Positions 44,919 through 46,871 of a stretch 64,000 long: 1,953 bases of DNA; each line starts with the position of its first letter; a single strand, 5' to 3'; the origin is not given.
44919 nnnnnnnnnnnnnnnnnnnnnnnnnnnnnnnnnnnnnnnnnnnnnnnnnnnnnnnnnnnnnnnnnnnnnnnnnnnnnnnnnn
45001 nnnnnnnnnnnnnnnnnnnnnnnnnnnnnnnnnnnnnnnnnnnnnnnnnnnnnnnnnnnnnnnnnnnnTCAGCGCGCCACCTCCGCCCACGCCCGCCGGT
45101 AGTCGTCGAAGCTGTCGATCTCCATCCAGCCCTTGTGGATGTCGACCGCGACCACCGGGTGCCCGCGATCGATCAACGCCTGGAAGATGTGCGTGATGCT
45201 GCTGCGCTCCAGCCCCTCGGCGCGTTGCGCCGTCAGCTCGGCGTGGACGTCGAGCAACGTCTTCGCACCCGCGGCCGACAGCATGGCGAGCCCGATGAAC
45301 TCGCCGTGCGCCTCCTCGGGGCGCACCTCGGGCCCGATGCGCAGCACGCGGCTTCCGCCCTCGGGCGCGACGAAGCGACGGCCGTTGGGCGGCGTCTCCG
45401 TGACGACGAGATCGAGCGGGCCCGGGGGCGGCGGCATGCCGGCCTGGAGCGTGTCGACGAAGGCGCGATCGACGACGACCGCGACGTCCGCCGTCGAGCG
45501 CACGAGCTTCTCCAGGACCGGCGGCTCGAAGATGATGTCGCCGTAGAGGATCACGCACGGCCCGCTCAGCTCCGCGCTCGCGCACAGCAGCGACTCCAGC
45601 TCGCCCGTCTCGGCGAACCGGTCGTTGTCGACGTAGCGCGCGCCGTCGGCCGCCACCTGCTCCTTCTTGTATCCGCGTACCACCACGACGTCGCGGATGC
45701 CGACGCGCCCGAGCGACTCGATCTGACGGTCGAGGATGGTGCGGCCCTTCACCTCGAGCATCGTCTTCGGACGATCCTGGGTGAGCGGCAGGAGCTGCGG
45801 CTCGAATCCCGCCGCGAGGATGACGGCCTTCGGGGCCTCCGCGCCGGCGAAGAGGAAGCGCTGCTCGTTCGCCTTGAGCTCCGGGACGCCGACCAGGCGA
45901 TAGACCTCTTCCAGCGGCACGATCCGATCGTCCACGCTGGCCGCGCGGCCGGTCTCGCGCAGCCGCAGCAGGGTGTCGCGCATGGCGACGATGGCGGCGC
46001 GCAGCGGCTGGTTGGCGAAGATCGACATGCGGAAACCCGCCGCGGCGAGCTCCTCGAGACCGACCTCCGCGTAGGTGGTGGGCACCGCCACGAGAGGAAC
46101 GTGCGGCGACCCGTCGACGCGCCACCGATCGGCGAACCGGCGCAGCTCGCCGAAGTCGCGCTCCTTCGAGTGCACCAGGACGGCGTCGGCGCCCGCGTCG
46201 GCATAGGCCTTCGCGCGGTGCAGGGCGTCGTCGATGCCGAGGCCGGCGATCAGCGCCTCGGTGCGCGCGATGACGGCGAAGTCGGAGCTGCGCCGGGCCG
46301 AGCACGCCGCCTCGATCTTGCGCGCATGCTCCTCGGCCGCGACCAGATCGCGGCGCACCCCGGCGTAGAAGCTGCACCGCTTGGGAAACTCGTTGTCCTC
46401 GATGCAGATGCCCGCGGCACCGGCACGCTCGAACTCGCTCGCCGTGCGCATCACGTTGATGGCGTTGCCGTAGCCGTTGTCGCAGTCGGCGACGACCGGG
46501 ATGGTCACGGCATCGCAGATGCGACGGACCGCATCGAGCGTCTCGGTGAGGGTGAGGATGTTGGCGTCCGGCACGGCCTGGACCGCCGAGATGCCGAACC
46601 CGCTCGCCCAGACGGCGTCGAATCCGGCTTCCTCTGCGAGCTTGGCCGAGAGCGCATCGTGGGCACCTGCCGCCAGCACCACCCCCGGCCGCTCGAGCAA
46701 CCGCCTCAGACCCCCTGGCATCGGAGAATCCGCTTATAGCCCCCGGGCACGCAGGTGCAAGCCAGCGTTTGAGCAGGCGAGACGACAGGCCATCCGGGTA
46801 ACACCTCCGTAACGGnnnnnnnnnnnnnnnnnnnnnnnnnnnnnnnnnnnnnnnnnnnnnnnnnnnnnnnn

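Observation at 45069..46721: Ppm-PntC fusion: PEP mutase carrying its own cytidylyltransferase domain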

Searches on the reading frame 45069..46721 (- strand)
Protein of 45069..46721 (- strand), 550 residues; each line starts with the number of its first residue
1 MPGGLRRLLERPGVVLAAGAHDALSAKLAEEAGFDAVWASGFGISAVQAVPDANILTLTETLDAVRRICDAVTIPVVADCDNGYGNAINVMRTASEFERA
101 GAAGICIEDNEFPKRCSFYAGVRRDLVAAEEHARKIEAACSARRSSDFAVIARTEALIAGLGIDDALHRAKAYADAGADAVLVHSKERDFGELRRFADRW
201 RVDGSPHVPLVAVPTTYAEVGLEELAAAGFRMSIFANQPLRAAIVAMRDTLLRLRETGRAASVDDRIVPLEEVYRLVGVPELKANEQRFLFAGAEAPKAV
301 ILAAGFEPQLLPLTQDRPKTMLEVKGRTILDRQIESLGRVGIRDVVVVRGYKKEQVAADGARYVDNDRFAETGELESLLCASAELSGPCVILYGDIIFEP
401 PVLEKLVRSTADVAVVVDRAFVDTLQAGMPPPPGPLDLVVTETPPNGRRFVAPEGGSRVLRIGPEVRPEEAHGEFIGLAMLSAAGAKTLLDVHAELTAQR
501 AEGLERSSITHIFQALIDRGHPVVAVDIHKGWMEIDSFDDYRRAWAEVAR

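Call 4: search_protein_families(library=pfam, proteins=[window:45069-46721:-], max_evalue=0.01)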
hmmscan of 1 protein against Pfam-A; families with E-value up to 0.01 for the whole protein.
window:45069-46721:- (550 aa): 4 families
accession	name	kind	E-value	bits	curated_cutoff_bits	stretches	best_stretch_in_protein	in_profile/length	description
PF13714.12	PEP_mutase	-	7.3e-56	189.8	31.5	1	5-251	1-236/240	Phosphoenolpyruvate phosphomutase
PF12804.13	NTP_transf_3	-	2.3e-14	54.3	27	1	299-418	1-123/160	MobA-like NTP transferase domain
PF00483.29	NTP_transferase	-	1.2e-09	38.5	21.2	1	298-357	1-61/245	Nucleotidyl transferase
PF00463.27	ICL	-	3e-09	36.4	26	1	74-161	150-238/526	Isocitrate lyase family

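Call 12: find_homologous_proteins(query=window:45069-46721:-, max_evalue=1e-10)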
Query window:45069-46721:- (550 aa): 2790 proteins with E <= 1e-10 among 8000 candidates; the best 120 are listed.
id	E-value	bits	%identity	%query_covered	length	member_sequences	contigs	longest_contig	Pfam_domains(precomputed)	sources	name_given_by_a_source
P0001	0.0e+0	1207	100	100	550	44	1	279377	PF00483.30,PF13714.13,PF00463.28,PF12804.14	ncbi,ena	-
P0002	0.0e+0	1126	94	99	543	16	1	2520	PF00483.30,PF13714.13,PF00463.28,PF12804.14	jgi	jgi:phosphoenolpyruvate phosphomutase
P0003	0.0e+0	1115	94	99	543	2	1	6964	PF00483.30,PF13714.13,PF00463.28,PF12804.14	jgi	jgi:phosphoenolpyruvate phosphomutase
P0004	0.0e+0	1066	88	100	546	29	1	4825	PF00483.30,PF13714.13,PF00463.28,PF12804.14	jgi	jgi:phosphoenolpyruvate phosphomutase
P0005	0.0e+0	1065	88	100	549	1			PF00483.30,PF13714.13,PF00463.28,PF12804.14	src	-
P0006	0.0e+0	1051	87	100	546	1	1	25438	PF00483.30,PF13714.13,PF00463.28,PF12804.14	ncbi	-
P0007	0.0e+0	1043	87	100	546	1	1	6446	PF00483.30,PF13714.13,PF00463.28,PF12804.14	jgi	jgi:phosphoenolpyruvate phosphomutase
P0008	0.0e+0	1039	87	100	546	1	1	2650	PF00483.30,PF13714.13,PF00463.28,PF12804.14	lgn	-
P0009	0.0e+0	1037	87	100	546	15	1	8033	PF00483.30,PF13714.13,PF00463.28,PF12804.14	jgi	jgi:phosphoenolpyruvate phosphomutase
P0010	0.0e+0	1034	86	100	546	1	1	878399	PF00483.30,PF13714.13,PF00463.28,PF12804.14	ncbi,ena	-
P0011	0.0e+0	1034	87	100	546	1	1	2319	PF00483.30,PF13714.13,PF00463.28,PF12804.14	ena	-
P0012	0.0e+0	1033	86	99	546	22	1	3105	PF00483.30,PF13714.13,PF00463.28,PF12804.14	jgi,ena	-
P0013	0.0e+0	1032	86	100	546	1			PF00483.30,PF13714.13,PF00463.28,PF12804.14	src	-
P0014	0.0e+0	1031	87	99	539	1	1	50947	PF00483.30,PF13714.13,PF00463.28,PF12804.14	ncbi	-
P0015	0.0e+0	1031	87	100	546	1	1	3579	PF00483.30,PF13714.13,PF00463.28,PF12804.14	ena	-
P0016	0.0e+0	1031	86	100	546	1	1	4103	PF00483.30,PF13714.13,PF00463.28,PF12804.14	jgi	-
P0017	0.0e+0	1028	86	100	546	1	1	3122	PF00483.30,PF13714.13,PF00463.28,PF12804.14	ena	-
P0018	0.0e+0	1026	88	97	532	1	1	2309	PF00483.30,PF13714.13,PF00463.28,PF12804.14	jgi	jgi:phosphoenolpyruvate phosphomutase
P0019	0.0e+0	1025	84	100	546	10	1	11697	PF00483.30,PF13714.13,PF00463.28,PF12804.14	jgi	jgi:phosphoenolpyruvate phosphomutase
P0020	0.0e+0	1025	86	99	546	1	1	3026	PF00483.30,PF13714.13,PF00463.28,PF12804.14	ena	-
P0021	0.0e+0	1024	85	100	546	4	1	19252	PF00483.30,PF13714.13,PF00463.28,PF12804.14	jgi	jgi:phosphoenolpyruvate phosphomutase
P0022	6.3e-298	1007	84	100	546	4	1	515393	PF00483.30,PF13714.13,PF00463.28,PF12804.14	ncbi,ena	-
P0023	3.0e-284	962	80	100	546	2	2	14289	PF00483.30,PF13714.13,PF00463.28,PF12804.14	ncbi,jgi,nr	ncbi:MAG TPA: isocitrate lyase/phosphoenolpyruvate mutase family protein [Candidatus Binatia bacteri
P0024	1.5e-280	950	80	100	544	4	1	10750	PF00483.30,PF13714.13,PF00463.28,PF12804.14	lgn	-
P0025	1.2e-276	937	79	100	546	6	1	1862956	PF00483.30,PF13714.13,PF00463.28,PF12804.14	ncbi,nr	ncbi:MAG: isocitrate lyase/phosphoenolpyruvate mutase family protein [bacterium]|nr:isocitrate lyase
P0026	2.3e-274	929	78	100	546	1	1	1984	PF00483.30,PF13714.13,PF00463.28,PF12804.14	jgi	jgi:phosphoenolpyruvate phosphomutase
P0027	6.8e-274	928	79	98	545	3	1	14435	PF13714.13,PF00463.28,PF12804.14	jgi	jgi:phosphoenolpyruvate phosphomutase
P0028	2.3e-272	923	77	100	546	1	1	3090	PF00483.30,PF13714.13,PF00463.28,PF12804.14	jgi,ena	-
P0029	2.4e-272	922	77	100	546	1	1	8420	PF00483.30,PF13714.13,PF00463.28,PF12804.14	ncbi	-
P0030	1.6e-271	920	78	100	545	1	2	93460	PF00483.30,PF13714.13,PF00463.28,PF12804.14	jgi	jgi:phosphoenolpyruvate phosphomutase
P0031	3.2e-271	919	78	99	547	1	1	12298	PF00483.30,PF13714.13,PF00463.28,PF12804.14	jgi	jgi:phosphoenolpyruvate phosphomutase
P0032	8.9e-270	914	79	98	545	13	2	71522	PF00483.30,PF13714.13,PF00463.28,PF12804.14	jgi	jgi:phosphoenolpyruvate phosphomutase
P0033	2.1e-269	913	78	99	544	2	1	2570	PF00483.30,PF13714.13,PF00463.28,PF12804.14,PF27219.1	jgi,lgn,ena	-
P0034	4.4e-269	912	77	99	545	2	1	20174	PF13714.13,PF00463.28,PF12804.14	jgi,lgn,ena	-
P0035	8.0e-269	911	79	98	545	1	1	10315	PF13714.13,PF00463.28,PF12804.14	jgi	jgi:phosphoenolpyruvate phosphomutase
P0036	1.7e-267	906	78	98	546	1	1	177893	PF00483.30,PF13714.13,PF00463.28,PF12804.14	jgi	jgi:phosphoenolpyruvate phosphomutase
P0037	4.4e-267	905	78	99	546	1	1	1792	PF13714.13,PF00463.28,PF12804.14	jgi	jgi:phosphoenolpyruvate phosphomutase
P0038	4.9e-267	905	77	100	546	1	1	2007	PF13714.13,PF00463.28,PF12804.14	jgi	jgi:phosphoenolpyruvate phosphomutase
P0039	6.3e-266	901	77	97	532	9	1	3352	PF00483.30,PF13714.13,PF00463.28,PF12804.14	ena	-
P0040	1.3e-265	900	76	99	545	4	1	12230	PF00483.30,PF13714.13,PF00463.28,PF12804.14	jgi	-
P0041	2.1e-265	900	77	99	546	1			PF00483.30,PF13714.13,PF00463.28,PF12804.14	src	-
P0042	7.1e-265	898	77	100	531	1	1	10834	PF00483.30,PF13714.13,PF00463.28,PF12804.14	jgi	jgi:phosphoenolpyruvate phosphomutase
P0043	1.2e-264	897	76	100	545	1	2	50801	PF00483.30,PF13714.13,PF00463.28,PF12804.14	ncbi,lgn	-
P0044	1.2e-264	897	77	99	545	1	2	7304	PF13714.13,PF00463.28,PF12804.14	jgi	-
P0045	1.9e-264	896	78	98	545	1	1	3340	PF00483.30,PF13714.13,PF00463.28,PF12804.14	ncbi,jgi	jgi:phosphoenolpyruvate phosphomutase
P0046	2.5e-264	896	77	100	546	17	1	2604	PF13714.13,PF00463.28,PF12804.14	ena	-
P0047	3.3e-264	896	76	100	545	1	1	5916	PF13714.13,PF00463.28,PF12804.14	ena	-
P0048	4.2e-264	895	77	100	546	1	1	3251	PF00483.30,PF13714.13,PF00463.28,PF12804.14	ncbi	-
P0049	6.3e-264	895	77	99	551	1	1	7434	PF13714.13,PF00463.28,PF12804.14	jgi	jgi:phosphoenolpyruvate phosphomutase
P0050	8.4e-264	894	77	99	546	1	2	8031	PF13714.13,PF00463.28,PF12804.14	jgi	jgi:phosphoenolpyruvate phosphomutase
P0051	1.5e-263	893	77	99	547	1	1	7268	PF00483.30,PF13714.13,PF00463.28,PF12804.14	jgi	jgi:phosphoenolpyruvate phosphomutase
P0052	1.7e-263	893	77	97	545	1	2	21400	PF13714.13,PF00463.28,PF12804.14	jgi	jgi:phosphoenolpyruvate phosphomutase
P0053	4.0e-263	892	77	100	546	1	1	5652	PF00483.30,PF13714.13,PF00463.28,PF12804.14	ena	-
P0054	6.5e-263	891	76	97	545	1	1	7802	PF00483.30,PF13714.13,PF00463.28,PF12804.14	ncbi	-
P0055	7.6e-263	891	73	100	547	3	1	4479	PF00483.30,PF13714.13,PF00463.28,PF12804.14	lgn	-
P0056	8.7e-263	891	76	100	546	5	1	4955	PF00483.30,PF13714.13,PF00463.28,PF12804.14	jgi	jgi:phosphoenolpyruvate phosphomutase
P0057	2.1e-262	890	75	100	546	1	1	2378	PF13714.13,PF00463.28,PF12804.14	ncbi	-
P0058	4.4e-262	889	76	100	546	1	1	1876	PF00483.30,PF13714.13,PF00463.28,PF12804.14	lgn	-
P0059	4.7e-262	889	77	99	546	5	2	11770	PF13714.13,PF00463.28,PF12804.14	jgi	jgi:phosphoenolpyruvate phosphomutase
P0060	6.2e-262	888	76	100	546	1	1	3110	PF00483.30,PF13714.13,PF00463.28,PF12804.14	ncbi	-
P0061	7.7e-262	888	76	98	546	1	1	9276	PF00483.30,PF13714.13,PF00463.28,PF12804.14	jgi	jgi:phosphoenolpyruvate phosphomutase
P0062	9.9e-262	887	75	99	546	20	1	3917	PF00483.30,PF13714.13,PF00463.28,PF12804.14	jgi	jgi:phosphoenolpyruvate phosphomutase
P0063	1.6e-261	887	77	99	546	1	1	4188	PF00483.30,PF13714.13,PF00463.28,PF12804.14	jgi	jgi:phosphoenolpyruvate phosphomutase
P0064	1.6e-261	887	76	98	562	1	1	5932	PF00483.30,PF13714.13,PF00463.28,PF12804.14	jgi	jgi:phosphoenolpyruvate phosphomutase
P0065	7.3e-261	885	76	99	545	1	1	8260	PF13714.13,PF00463.28,PF12804.14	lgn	-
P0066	7.6e-261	885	76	99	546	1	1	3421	PF00483.30,PF13714.13,PF00463.28,PF12804.14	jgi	jgi:phosphoenolpyruvate phosphomutase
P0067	8.0e-261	884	77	99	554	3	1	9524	PF00483.30,PF13714.13,PF00463.28,PF12804.14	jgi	jgi:phosphoenolpyruvate phosphomutase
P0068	8.7e-261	884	76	100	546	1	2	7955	PF13714.13,PF00463.28,PF12804.14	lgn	-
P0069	1.1e-260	884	74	100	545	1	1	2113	PF00483.30,PF13714.13,PF00463.28,PF12804.14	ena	-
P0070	1.6e-260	883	77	99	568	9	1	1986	PF00483.30,PF13714.13,PF00463.28,PF12804.14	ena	-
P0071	1.8e-260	883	75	99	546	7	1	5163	PF00483.30,PF13714.13,PF00463.28,PF12804.14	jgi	jgi:phosphoenolpyruvate phosphomutase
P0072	3.9e-260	882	77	99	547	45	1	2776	PF13714.13,PF00463.28,PF12804.14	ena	-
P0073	8.2e-260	881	76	100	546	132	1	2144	PF13714.13,PF00463.28,PF12804.14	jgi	jgi:phosphoenolpyruvate phosphomutase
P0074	8.8e-260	881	74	100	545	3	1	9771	PF13714.13,PF00463.28,PF12804.14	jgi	jgi:phosphoenolpyruvate phosphomutase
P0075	9.7e-260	881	76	99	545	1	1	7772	PF13714.13,PF00463.28,PF12804.14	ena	-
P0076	1.0e-259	881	77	99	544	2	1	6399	PF00483.30,PF13714.13,PF00463.28,PF12804.14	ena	-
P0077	1.2e-259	881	77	98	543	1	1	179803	PF00483.30,PF13714.13,PF00463.28,PF12804.14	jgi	-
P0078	1.8e-259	880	75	99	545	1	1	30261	PF13714.13,PF00463.28,PF12804.14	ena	-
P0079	1.8e-259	880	76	99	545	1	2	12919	PF00483.30,PF13714.13,PF00463.28,PF12804.14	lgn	-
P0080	2.1e-259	880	75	100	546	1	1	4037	PF13714.13,PF00463.28,PF12804.14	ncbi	-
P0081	2.2e-259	880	75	98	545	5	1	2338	PF13714.13,PF00463.28,PF12804.14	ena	-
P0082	2.7e-259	879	76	98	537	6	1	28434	PF13714.13,PF00463.28,PF12804.14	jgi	-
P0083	3.2e-259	879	75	100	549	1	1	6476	PF00483.30,PF13714.13,PF00463.28,PF12804.14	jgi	jgi:phosphoenolpyruvate phosphomutase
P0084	4.6e-259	879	76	98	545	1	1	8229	PF00483.30,PF13714.13,PF00463.28,PF12804.14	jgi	-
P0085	6.2e-259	878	77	98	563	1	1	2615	PF00483.30,PF13714.13,PF00463.28,PF12804.14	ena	-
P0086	6.2e-259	878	76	99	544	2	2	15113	PF13714.13,PF00463.28,PF12804.14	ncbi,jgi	jgi:phosphoenolpyruvate phosphomutase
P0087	6.4e-259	878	75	98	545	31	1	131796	PF13714.13,PF00463.28,PF12804.14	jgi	jgi:phosphoenolpyruvate phosphomutase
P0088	6.5e-259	878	75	100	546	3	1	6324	PF00483.30,PF13714.13,PF00463.28,PF12804.14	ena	-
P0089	1.0e-258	878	76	100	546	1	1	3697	PF13714.13,PF00463.28,PF12804.14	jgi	jgi:phosphoenolpyruvate phosphomutase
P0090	1.0e-258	878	76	100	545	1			PF00483.30,PF13714.13,PF00463.28,PF12804.14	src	-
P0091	1.2e-258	877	72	100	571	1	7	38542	PF00483.30,PF13714.13,PF00463.28,PF12804.14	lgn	-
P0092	1.7e-258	877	75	99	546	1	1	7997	PF00483.30,PF13714.13,PF00463.28,PF12804.14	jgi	jgi:phosphoenolpyruvate phosphomutase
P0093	2.2e-258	876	73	100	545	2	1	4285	PF13714.13,PF00463.28,PF12804.14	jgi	jgi:phosphoenolpyruvate phosphomutase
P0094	2.5e-258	876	73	100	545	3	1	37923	PF13714.13,PF00463.28,PF12804.14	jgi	jgi:phosphoenolpyruvate phosphomutase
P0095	4.1e-258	876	76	97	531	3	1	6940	PF13714.13,PF00463.28,PF12804.14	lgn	-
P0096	4.5e-258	875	75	100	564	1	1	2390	PF00483.30,PF13714.13,PF00463.28,PF12804.14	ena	-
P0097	4.6e-258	875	75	97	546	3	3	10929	PF13714.13,PF00463.28,PF12804.14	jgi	jgi:phosphoenolpyruvate phosphomutase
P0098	4.9e-258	875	76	99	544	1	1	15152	PF13714.13,PF00463.28,PF12804.14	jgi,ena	-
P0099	4.9e-258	875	74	99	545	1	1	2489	PF13714.13,PF00463.28,PF12804.14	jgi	jgi:phosphoenolpyruvate phosphomutase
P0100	6.5e-258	875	76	98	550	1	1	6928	PF00483.30,PF13714.13,PF00463.28,PF12804.14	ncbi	-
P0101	7.0e-258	875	74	99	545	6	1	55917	PF13714.13,PF00463.28,PF12804.14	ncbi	-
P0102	7.0e-258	875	75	99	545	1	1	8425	PF00483.30,PF13714.13,PF00463.28,PF12804.14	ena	-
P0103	7.7e-258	875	75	99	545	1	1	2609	PF13714.13,PF00463.28,PF12804.14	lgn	-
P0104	9.2e-258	874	75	99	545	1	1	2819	PF13714.13,PF00463.28,PF12804.14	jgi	jgi:phosphoenolpyruvate phosphomutase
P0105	1.0e-257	874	74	99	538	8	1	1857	PF00483.30,PF13714.13,PF00463.28,PF12804.14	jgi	-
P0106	1.0e-257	874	75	99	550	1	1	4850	PF13714.13,PF00463.28,PF12804.14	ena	-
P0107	1.5e-257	874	73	100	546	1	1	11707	PF00483.30,PF13714.13,PF00463.28,PF12804.14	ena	-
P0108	1.7e-257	873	75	99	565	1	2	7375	PF00483.30,PF13714.13,PF00463.28,PF12804.14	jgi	jgi:phosphoenolpyruvate phosphomutase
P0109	2.8e-257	873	75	100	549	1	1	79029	PF00483.30,PF13714.13,PF00463.28,PF12804.14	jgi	jgi:phosphoenolpyruvate phosphomutase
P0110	3.0e-257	873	74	99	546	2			PF00483.30,PF13714.13,PF00463.28,PF12804.14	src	-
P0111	3.9e-257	872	75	99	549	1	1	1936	PF00483.30,PF13714.13,PF00463.28,PF12804.14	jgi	jgi:phosphoenolpyruvate phosphomutase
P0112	4.6e-257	872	75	99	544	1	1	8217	PF13714.13,PF00463.28,PF12804.14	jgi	jgi:phosphoenolpyruvate phosphomutase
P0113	6.2e-257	872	74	100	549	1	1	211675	PF00483.30,PF13714.13,PF00463.28,PF12804.14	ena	-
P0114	8.7e-257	871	76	98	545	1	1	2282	PF00483.30,PF13714.13,PF00463.28,PF12804.14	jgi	jgi:phosphoenolpyruvate phosphomutase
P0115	1.5e-256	870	74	100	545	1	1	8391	PF00483.30,PF13714.13,PF00463.28,PF12804.14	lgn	-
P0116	1.9e-256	870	75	99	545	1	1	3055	PF13714.13,PF00463.28,PF12804.14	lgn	-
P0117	2.1e-256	870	75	99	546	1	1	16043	PF00483.30,PF13714.13,PF00463.28,PF12804.14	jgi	jgi:phosphoenolpyruvate phosphomutase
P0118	7.8e-256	868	76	99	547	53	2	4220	PF00483.30,PF13714.13,PF00463.28,PF12804.14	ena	-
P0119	1.4e-255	867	75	99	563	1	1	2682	PF00483.30,PF13714.13,PF00463.28,PF12804.14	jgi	jgi:phosphoenolpyruvate phosphomutase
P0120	2.9e-255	866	74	99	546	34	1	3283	PF00483.30,PF13714.13,PF00463.28,PF12804.14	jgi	-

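Call 24: find_related_loci(query=window:45069-46721:-, collection=genome_contigs, flank=10000)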
Query window:45069-46721:- (550 aa) in genome_contigs; peptide patterns used: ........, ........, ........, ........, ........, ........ (x = any residue, [..] = any of these).
205 stretches matched a pattern; 155 encode a relative of the query (tblastn E <= 1e-3); the best 80 are kept; 80 distinct loci.
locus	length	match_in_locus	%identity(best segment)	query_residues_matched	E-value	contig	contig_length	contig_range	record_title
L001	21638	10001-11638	87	1-550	0e+0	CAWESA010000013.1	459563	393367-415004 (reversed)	MAG: uncultured delta proteobacterium isolate MFD04944.bin.1.34 genome assembly, contig: contig_61581, whole genome shot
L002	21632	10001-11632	84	1-548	0e+0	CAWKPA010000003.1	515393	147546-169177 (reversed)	MAG: uncultured delta proteobacterium isolate MFD09779.bin.1.362 genome assembly, contig: contig_4085, whole genome shot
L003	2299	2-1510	86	44-550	0e+0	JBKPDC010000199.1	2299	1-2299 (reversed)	MAG: Thermodesulfobacteriota bacterium isolate GB_EKS_MAG_00034 GB_EKS_000001057567, whole genome shotgun sequence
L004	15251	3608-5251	80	1-550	0e+0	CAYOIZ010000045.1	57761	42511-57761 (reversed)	MAG TPA_asm: uncultured Candidatus Binatia bacterium isolate binchicken_co199_112 genome assembly, contig: NODE_627_leng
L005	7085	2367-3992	77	6-550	0e+0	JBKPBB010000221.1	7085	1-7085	MAG: Thermodesulfobacteriota bacterium isolate GB_EKS_MAG_00090 GB_EKS_000001257119, whole genome shotgun sequence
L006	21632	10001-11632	76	3-550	0e+0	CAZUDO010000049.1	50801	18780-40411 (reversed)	MAG TPA_asm: uncultured Candidatus Binatia bacterium isolate binchicken_co165_346 genome assembly, contig: k141_1783199,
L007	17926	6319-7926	78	8-547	0e+0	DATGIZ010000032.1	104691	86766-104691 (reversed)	MAG TPA_asm: Candidatus Binatia bacterium isolate SMAG_U9820 k141_1409254, whole genome shotgun sequence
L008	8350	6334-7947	77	8-549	0e+0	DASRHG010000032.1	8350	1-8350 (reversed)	MAG TPA_asm: Candidatus Binatia bacterium isolate SMAG_U10078 k141_851878, whole genome shotgun sequence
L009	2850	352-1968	74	8-550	0e+0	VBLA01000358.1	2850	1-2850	MAG: Deltaproteobacteria bacterium isolate DP_23 14_1009_13_30cm_scaffold_57767, whole genome shotgun sequence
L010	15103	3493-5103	77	8-548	0e+0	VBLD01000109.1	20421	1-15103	MAG: Deltaproteobacteria bacterium isolate DP_26 14_1009_16_30cm_scaffold_20002, whole genome shotgun sequence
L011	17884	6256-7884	75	1-548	0e+0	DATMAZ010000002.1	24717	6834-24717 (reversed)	MAG TPA_asm: Candidatus Limnocylindria bacterium isolate SMAG_U13339 k141_119397, whole genome shotgun sequence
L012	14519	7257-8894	74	1-550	0e+0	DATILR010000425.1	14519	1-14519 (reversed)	MAG TPA_asm: Candidatus Binatus sp. isolate SMAG_U15749 k141_666963, whole genome shotgun sequence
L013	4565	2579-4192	76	8-549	0e+0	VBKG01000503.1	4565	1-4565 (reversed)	MAG: Deltaproteobacteria bacterium isolate DP_3 14_1009_13_30cm_scaffold_54910, whole genome shotgun sequence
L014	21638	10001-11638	85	1-550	0e+0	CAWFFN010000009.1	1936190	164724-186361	MAG: uncultured delta proteobacterium isolate MFD00822.bin.1.250 genome assembly, contig: contig_59106, whole genome sho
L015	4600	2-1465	74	59-550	0e+0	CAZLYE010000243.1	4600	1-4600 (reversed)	MAG TPA_asm: uncultured Candidatus Binatia bacterium isolate binchicken_co279_102 genome assembly, contig: k141_1037468,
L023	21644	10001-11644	55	5-550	0e+0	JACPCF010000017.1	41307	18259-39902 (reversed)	MAG: Candidatus Rokuibacteriota bacterium isolate NC_groundwater_276_Ag_S-0.2um_68_12 S5_GD2017_2_S2_scaffold_504, whole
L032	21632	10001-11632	53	5-546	2e-180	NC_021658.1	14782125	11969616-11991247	Sorangium cellulosum So0157-2, complete sequence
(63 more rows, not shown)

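Call 27: search_protein_families(library=ncbifam, proteins=[window:45069-46721:-], max_evalue=0.00001)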
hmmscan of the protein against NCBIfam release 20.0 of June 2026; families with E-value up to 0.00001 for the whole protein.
window:45069-46721:- (550 aa): 17 families
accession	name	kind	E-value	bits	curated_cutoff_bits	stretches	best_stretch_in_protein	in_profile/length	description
TIGR02320.1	PEP_mutase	equivalog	3.4e-82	275.6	319.55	1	5-278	1-281/284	phosphoenolpyruvate mutase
TIGR02321.1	Pphn_pyruv_hyd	equivalog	8.5e-71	238.4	374.4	1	5-290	7-289/290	phosphonopyruvate hydrolase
TIGR02317.1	prpB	equivalog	2e-56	191.3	354.4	1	5-287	5-280/285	methylisocitrate lyase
NF008455.0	PRK11320.1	equivalog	4.4e-45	154.2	353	1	17-279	23-279/295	methylisocitrate lyase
TIGR02319.1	CPEP_Pphonmut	equivalog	1.1e-43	149.6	420.05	1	5-264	8-261/294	carboxyvinyl-carboxyphosphonate phosphorylmutase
TIGR03992.1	Arch_glmU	subfamily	6.9e-19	68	292.1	1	298-417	2-128/393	bifunctional sugar-1-phosphate nucleotidylyltransferase/acetyltransferase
NF041313.1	UDPGP_AglF_Halo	equivalog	6.1e-16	58.6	400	1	298-418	2-131/234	UTP--glucose-1-phosphate uridylyltransferase AglF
TIGR01346.1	isocit_lyase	equivalog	1.6e-11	43.3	275.9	1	73-160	150-238/527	isocitrate lyase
NF041135.1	IPPtranDIPPsyn_Thcocales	equivalog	5.1e-10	38.9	580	1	298-423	2-128/419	bifunctional L-myo-inositol-1-phosphate cytidylyltransferase/CDP-L-myo-inositol myo-inositolphosphotransferase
NF045761.1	NAMPUrTaseMurU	equivalog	5.3e-10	39.5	250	1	298-370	2-77/226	N-acetylmuramate alpha-1-phosphate uridylyltransferase MurU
NF011645.0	PRK15063.1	equivalog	3.9e-09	35.8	562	1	73-159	147-234/430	isocitrate lyase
NF041173.1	Sug_nt_acttase_Thmprot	equivalog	4.6e-09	35.7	600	1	298-416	2-126/405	bifunctional sugar-1-phosphate nucleotidylyltransferase/acetyltransferase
NF045697.1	MurNAcPUrMurU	equivalog_domain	5.3e-09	35.8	370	1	300-352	1-53/229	N-acetylmuramate alpha-1-phosphate uridylyltransferase MurU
TIGR01208.1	rmlA_long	equivalog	2.5e-08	33.2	320.25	1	298-356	1-60/353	glucose-1-phosphate thymidylyltransferase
NF045665.1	NTPtran_DVU1551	equivalog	2.8e-07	29.9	315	1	298-386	2-88/359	DVU_1551 family NTP transferase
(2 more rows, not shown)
